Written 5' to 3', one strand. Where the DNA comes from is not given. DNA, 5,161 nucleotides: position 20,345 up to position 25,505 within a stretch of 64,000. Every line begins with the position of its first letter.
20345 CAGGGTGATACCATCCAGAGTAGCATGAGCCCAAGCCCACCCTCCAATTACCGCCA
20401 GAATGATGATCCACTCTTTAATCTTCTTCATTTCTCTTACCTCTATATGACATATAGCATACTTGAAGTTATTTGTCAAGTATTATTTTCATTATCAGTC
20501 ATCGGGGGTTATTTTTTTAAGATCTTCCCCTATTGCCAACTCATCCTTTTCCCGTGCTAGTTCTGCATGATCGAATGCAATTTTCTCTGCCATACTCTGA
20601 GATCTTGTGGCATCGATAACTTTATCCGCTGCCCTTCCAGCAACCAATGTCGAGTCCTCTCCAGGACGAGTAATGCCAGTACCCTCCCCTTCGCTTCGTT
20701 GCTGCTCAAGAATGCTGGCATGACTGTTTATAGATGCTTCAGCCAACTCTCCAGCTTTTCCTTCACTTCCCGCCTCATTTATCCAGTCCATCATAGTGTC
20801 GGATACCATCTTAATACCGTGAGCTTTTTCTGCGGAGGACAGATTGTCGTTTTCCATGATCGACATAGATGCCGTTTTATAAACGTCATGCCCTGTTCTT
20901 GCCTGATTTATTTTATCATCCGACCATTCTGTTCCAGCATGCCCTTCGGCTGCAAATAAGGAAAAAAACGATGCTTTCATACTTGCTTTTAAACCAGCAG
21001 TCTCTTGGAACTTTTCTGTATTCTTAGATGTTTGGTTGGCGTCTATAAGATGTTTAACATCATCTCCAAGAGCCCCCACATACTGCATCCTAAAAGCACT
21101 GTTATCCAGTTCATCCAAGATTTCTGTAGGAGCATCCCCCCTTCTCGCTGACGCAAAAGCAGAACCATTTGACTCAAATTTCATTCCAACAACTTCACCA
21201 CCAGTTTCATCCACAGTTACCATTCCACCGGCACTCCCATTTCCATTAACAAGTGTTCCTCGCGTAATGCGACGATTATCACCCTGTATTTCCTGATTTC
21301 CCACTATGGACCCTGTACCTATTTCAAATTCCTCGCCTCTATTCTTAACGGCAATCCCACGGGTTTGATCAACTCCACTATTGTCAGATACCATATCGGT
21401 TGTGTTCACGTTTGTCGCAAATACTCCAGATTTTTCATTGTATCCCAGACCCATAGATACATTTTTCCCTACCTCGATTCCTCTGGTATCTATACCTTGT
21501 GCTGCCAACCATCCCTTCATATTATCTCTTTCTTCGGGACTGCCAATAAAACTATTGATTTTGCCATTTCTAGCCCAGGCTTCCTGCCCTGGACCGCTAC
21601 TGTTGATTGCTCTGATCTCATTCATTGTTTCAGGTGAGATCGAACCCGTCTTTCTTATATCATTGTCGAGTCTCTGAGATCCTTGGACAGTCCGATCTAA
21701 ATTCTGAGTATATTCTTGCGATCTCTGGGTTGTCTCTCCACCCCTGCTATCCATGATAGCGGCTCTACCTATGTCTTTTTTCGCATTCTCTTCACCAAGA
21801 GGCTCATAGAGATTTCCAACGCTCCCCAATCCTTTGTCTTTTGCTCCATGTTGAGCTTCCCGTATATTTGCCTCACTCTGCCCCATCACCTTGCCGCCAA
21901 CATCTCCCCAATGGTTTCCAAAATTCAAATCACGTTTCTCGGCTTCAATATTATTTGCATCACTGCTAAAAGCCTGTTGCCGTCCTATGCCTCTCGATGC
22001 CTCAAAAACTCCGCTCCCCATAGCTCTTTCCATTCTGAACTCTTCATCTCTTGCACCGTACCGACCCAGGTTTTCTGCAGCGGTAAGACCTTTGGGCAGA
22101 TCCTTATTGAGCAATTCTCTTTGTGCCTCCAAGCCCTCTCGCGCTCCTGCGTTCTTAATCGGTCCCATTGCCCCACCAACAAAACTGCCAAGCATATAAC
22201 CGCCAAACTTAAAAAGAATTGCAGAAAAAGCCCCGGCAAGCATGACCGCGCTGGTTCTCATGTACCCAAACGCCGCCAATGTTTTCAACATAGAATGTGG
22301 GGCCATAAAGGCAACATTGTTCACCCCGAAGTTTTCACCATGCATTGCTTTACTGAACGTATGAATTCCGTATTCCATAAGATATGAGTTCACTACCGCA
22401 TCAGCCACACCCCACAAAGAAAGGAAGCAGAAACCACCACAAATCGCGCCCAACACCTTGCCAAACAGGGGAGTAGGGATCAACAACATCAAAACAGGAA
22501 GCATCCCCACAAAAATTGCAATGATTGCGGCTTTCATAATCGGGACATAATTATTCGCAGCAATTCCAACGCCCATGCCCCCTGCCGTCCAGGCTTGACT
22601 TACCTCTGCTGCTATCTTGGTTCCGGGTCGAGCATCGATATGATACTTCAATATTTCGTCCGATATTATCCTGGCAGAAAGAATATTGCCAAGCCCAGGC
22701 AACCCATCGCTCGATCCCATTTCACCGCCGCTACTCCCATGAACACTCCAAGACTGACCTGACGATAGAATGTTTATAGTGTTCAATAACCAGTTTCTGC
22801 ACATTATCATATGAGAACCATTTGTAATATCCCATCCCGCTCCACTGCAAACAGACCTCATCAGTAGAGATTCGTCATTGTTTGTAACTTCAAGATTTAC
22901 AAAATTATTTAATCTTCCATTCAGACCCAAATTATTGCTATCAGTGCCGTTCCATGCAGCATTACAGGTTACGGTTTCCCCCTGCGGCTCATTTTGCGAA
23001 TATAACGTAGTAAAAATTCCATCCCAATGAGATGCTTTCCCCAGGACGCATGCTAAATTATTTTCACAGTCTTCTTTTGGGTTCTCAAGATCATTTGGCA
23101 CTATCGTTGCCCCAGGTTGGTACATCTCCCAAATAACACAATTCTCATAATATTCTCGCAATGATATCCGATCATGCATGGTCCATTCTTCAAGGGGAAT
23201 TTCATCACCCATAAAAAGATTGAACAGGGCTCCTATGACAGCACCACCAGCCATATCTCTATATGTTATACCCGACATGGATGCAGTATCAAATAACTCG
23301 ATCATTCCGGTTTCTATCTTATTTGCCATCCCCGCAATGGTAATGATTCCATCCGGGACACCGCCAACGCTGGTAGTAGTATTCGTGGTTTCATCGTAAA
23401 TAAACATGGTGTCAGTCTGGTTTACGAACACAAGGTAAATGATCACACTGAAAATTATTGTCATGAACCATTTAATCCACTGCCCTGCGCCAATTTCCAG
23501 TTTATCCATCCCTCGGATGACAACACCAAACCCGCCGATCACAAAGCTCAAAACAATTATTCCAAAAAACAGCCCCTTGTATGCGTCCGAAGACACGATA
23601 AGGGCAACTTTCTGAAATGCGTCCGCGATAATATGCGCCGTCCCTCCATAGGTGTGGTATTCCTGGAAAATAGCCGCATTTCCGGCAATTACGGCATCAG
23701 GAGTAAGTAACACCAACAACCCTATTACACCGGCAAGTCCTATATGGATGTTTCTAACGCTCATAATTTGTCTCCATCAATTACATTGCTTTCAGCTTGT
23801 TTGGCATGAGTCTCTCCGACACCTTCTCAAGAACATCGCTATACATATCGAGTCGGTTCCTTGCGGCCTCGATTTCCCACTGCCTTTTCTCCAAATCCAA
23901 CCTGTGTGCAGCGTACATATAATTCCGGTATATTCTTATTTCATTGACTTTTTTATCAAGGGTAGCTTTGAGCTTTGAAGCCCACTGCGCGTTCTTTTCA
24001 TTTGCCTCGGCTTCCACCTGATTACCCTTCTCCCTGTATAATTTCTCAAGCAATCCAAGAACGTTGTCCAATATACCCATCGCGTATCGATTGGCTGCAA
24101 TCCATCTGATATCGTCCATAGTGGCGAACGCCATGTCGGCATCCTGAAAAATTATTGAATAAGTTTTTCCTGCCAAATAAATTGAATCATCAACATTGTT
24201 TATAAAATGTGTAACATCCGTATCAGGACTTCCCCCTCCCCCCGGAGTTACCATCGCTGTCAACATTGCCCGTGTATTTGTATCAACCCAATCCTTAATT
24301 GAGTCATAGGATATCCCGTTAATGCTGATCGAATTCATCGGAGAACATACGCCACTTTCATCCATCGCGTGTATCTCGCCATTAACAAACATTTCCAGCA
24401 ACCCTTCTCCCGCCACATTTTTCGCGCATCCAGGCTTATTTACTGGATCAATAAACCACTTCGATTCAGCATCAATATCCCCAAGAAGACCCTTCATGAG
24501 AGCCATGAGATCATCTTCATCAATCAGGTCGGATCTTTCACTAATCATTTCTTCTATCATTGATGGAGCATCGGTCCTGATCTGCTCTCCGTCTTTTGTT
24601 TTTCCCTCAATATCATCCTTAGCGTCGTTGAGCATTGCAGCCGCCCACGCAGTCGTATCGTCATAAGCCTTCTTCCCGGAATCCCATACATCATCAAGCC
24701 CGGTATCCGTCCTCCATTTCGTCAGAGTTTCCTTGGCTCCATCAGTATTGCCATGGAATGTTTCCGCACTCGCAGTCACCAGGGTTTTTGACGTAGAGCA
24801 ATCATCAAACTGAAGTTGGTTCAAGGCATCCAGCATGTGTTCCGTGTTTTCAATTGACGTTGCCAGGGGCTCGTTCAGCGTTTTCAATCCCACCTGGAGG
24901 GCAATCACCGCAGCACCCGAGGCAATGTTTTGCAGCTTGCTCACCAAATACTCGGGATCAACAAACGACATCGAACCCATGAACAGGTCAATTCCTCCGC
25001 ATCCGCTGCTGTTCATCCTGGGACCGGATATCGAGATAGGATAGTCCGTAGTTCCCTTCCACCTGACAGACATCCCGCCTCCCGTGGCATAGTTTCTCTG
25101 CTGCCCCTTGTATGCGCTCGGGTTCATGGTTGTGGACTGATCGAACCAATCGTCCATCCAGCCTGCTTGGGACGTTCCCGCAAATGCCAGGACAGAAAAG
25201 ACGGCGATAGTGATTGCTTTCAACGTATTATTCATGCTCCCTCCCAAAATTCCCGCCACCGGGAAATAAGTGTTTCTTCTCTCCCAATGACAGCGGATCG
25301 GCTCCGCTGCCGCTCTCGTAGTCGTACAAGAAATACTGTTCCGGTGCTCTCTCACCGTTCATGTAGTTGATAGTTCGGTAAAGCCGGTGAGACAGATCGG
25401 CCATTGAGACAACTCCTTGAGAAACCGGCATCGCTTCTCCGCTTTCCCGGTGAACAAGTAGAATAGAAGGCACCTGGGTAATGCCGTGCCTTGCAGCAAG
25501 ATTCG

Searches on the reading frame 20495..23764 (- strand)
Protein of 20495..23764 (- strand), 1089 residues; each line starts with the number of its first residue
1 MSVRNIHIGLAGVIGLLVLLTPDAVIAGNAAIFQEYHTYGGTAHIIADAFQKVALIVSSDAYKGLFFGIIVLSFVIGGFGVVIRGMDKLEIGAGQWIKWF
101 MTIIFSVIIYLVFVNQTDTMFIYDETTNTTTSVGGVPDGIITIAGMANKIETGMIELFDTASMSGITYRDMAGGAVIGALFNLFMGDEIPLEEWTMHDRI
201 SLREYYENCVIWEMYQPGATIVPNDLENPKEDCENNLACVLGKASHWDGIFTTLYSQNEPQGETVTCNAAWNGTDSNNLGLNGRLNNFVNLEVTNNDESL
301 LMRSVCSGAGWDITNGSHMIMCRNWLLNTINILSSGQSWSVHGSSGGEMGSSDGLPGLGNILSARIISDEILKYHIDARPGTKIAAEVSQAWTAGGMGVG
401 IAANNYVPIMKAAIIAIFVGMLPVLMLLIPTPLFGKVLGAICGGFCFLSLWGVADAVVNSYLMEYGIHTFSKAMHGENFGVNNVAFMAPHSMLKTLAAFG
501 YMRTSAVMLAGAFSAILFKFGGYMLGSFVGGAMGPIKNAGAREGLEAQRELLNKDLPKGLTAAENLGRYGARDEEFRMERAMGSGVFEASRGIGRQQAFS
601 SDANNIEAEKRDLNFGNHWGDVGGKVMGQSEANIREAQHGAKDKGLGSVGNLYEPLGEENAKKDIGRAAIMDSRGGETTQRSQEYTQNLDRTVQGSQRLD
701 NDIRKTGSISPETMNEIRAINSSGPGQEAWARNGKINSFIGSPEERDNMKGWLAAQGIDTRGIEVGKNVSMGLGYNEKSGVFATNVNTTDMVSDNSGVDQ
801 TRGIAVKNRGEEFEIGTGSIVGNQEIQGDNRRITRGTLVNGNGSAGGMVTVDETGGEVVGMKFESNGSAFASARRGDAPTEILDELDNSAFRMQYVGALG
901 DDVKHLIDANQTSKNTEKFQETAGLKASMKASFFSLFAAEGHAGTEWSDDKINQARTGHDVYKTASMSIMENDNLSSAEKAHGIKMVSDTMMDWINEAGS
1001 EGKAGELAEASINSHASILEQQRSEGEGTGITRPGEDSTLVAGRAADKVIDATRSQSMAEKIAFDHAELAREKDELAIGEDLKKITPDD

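Call 21: find_homologous_proteins(query=window:20495-23764:-, max_evalue=1e-20)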
Query window:20495-23764:- (1089 aa): 7 proteins with E <= 1e-20 among 8000 candidates.
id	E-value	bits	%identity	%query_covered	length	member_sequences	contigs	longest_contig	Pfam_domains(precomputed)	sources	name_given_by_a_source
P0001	0.0e+0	2453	100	100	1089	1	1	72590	PF07916.17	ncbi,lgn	-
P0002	2.4e-219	749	43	89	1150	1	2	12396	PF07916.17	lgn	-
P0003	8.9e-217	741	43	89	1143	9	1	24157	PF07916.17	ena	-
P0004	1.1e-57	214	32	47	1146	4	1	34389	PF07916.17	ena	-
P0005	2.8e-57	213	30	48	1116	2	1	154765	PF07916.17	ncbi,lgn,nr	ncbi:MAG: conjugal transfer protein TraG N-terminal domain-containing protein [Nitrospirae bacterium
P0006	2.9e-56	209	31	50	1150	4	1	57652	PF07916.17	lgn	-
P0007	3.3e-49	186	28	46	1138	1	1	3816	PF07916.17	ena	-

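Call 23: find_encoding_contigs(protein=P0003, flank=10000, max_places=4)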
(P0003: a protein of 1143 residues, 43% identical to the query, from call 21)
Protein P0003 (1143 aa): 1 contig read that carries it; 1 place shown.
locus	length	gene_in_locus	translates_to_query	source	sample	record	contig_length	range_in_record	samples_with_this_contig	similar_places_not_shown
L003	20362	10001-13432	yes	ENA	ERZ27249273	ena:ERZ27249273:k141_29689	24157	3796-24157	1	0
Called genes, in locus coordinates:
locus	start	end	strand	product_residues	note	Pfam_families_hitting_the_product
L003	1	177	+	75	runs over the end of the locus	-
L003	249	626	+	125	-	-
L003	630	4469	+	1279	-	PF08751:TrwC, PF01443:Viral_helicase1 (faint), PF05970:PIF1 (weak), PF13245:AAA_19, PF13604:AAA_30, PF22232:TraI_hel_assoc_N (faint), PF13538:UvrD_C_2 (weak), PF06986:F_T4SS_TraN, +1 more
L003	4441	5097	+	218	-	-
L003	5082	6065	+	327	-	PF06834:TraU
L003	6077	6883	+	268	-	PF09673:TrbC_Ftype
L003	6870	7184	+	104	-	-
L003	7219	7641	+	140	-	PF10502:Peptidase_S26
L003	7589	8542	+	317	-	PF13728:TraF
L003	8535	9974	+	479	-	PF06122:TraH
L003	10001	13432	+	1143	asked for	PF07916:TraG_N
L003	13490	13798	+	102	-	-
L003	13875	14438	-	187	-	-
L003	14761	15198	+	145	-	-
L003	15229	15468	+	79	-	-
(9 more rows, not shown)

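Call 24: find_encoding_contigs(protein=P0002, flank=10000, max_places=4)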
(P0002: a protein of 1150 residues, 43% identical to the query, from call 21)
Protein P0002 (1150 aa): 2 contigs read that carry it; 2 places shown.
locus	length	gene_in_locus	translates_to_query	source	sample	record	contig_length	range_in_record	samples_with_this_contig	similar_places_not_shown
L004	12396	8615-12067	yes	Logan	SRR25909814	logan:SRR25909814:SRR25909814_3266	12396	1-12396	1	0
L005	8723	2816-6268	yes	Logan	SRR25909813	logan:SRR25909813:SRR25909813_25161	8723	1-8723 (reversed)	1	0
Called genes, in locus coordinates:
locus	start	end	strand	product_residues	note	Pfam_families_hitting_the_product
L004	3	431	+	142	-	?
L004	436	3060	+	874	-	PF06986:F_T4SS_TraN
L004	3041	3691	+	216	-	-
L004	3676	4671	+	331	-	PF06834:TraU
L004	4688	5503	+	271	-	PF09673:TrbC_Ftype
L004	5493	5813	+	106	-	-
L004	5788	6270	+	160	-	PF10502:Peptidase_S26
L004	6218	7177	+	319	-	PF13728:TraF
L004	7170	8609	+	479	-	PF06122:TraH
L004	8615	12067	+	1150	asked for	PF07916:TraG_N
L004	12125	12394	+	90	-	?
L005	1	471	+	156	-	?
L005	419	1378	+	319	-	PF13728:TraF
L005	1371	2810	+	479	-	PF06122:TraH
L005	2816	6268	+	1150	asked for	PF07916:TraG_N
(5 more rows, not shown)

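Call 25: find_encoding_contigs(protein=P0001, flank=10000, max_places=4)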
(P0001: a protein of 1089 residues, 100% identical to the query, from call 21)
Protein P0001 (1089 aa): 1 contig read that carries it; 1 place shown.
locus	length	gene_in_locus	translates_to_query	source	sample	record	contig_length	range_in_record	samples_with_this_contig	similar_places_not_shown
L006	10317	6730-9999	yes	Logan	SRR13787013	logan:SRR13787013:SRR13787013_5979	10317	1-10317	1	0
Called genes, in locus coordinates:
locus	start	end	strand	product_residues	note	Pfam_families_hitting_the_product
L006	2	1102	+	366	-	?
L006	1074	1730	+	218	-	-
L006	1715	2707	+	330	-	PF06834:TraU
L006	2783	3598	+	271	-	PF09673:TrbC_Ftype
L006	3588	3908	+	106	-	-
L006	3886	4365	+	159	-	PF10502:Peptidase_S26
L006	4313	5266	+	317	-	PF13728:TraF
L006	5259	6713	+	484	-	PF06122:TraH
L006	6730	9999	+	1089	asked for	PF07916:TraG_N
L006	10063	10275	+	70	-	-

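Call 43: find_encoding_contigs(protein=P0006, flank=10000, max_places=2)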
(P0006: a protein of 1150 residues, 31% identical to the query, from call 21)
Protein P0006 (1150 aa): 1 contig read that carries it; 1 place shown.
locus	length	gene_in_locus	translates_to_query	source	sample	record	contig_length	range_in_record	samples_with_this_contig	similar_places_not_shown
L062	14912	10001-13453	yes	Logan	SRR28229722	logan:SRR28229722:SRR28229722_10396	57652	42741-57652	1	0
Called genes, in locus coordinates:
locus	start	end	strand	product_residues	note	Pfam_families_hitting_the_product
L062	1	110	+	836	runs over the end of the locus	PF11130:TraC_F_IV, PF19044:P-loop_TraG, PF12846:AAA_10 (weak)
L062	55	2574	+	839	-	PF06986:F_T4SS_TraN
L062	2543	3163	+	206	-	-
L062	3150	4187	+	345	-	PF06834:TraU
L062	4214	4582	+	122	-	-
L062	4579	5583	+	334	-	PF09673:TrbC_Ftype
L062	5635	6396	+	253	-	PF08346:AntA, PF03374:ANT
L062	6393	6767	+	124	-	-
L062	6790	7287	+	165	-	PF10502:Peptidase_S26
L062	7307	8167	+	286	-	PF13728:TraF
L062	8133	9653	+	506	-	PF06122:TraH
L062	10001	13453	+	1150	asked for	PF07916:TraG_N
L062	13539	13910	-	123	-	-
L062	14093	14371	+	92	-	PF05406:WGR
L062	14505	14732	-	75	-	-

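Call 84: list_cluster_members(proteins=[P0001, P0009])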
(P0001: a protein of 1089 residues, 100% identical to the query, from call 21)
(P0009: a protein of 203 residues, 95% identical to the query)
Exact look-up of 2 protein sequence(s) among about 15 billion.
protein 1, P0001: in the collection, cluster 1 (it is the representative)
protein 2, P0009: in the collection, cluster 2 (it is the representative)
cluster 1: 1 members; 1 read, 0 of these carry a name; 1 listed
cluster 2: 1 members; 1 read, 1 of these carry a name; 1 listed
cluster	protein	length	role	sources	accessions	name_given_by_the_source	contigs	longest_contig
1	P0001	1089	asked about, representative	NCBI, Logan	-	-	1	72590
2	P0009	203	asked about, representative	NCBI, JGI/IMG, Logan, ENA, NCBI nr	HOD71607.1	MAG TPA: recombinase family protein [Deltaproteobacteria bacterium] | DNA invertase Pin-like site-specific DNA recombinase | recombinase family protein [Deltaproteobacteria bacterium]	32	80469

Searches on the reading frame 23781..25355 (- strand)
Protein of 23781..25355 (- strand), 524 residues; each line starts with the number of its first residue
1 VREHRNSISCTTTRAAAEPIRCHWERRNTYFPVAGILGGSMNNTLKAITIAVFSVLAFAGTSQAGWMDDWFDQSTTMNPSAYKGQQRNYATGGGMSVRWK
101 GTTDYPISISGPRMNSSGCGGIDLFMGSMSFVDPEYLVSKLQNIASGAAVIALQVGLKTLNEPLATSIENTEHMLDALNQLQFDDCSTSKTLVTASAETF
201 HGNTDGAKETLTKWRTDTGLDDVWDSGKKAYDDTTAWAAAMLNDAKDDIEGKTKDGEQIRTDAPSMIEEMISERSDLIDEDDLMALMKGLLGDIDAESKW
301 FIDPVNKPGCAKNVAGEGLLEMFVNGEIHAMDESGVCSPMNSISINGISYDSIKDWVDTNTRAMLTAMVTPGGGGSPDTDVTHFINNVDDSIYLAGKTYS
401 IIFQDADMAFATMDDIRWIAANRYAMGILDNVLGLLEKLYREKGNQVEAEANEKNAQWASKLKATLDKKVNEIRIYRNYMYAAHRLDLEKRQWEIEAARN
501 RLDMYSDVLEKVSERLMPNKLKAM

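Call 18: search_dna_similar(query=window:23781-25355:-, collection=plasmids, mode=protein, max_rows=15)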
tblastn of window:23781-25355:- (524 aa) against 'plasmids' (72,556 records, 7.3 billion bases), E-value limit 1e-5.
The search stops at 5000 records and this limit was reached: more records match than are counted here, and every count below describes the 5000 best-scoring records only.
Records with a match: at least 5000; places in all: 5135; records where one place covers at least 80% of the query: 7.
Best place of each record, by identity: <60% 5000.
By first word of the organism name: Klebsiella 1722; Escherichia 772; Salmonella 757; Enterobacter 427; Citrobacter 296; Acinetobacter 258; Providencia 97; Vibrio 76; Serratia 57; Raoultella 49; and 85 more.
By predicted mobility (MOB-suite, as given by PLSDB): conjugative 4661; mobilizable 212; non-mobilizable 127.
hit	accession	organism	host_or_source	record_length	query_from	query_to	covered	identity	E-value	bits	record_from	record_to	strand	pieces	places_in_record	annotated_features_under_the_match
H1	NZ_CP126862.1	Enterobacter hormaechei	Homo sapiens,isolated bacterial ...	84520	43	506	89%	26.7%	3e-30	133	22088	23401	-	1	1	conjugal transfer protein TraH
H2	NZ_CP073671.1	Burkholderia cenocepacia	Homo sapiens,blood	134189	44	508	89%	25.7%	1e-13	82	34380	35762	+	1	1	conjugal transfer protein TraH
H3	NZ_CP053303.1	Burkholderia cenocepacia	Homo sapiens,sputum from cystic ...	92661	45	471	81%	25.5%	4e-13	80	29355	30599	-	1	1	conjugal transfer protein TraH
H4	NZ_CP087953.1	Desulfosarcina sp. BuS5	-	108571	43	357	60%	34.2%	1e-49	191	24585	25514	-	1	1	conjugal transfer protein TraH | TraC family protein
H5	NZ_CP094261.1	Acinetobacter indicus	mixed culture,porcine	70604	36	471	83%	22.8%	6e-13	79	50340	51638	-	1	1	conjugal transfer protein TraH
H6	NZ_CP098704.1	Yersinia ruckeri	Salmo salar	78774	39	393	68%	28.0%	1e-31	137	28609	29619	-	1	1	conjugal transfer protein TraH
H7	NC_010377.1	Yersinia enterocolitica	food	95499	39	393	68%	28.0%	1e-31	137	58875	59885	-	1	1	conjugal transfer protein TraH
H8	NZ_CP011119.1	Yersinia enterocolitica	gill of flatfish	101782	39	393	68%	28.0%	1e-31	137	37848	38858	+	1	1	conjugal transfer protein TraH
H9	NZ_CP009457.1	Yersinia enterocolitica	food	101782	39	393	68%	28.0%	1e-31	137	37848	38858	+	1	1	conjugal transfer protein TraH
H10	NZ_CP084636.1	Yersinia ruckeri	Atlantic salmon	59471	39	393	68%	28.0%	1e-31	137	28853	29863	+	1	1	conjugal transfer protein TraH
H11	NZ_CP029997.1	Salmonella enterica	-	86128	18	357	65%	29.1%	1e-28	128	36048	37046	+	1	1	conjugal transfer protein TraH | traF: conjugal transfer protein TraF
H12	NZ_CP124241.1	Yersinia bercovieri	-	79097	39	393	68%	27.8%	3e-31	136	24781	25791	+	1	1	conjugal transfer protein TraH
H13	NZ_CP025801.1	Yersinia ruckeri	-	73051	39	393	68%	27.8%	4e-31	135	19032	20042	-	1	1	conjugal transfer protein TraH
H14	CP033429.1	Burkholderia gladioli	Fermented corn meal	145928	45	474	82%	22.9%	6e-12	76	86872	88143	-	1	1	conjugal transfer protein TraH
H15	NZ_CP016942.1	Yersinia enterocolitica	Fecal samples from slaughtered sheep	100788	38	393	68%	27.4%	5e-28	126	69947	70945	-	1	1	conjugal transfer protein TraH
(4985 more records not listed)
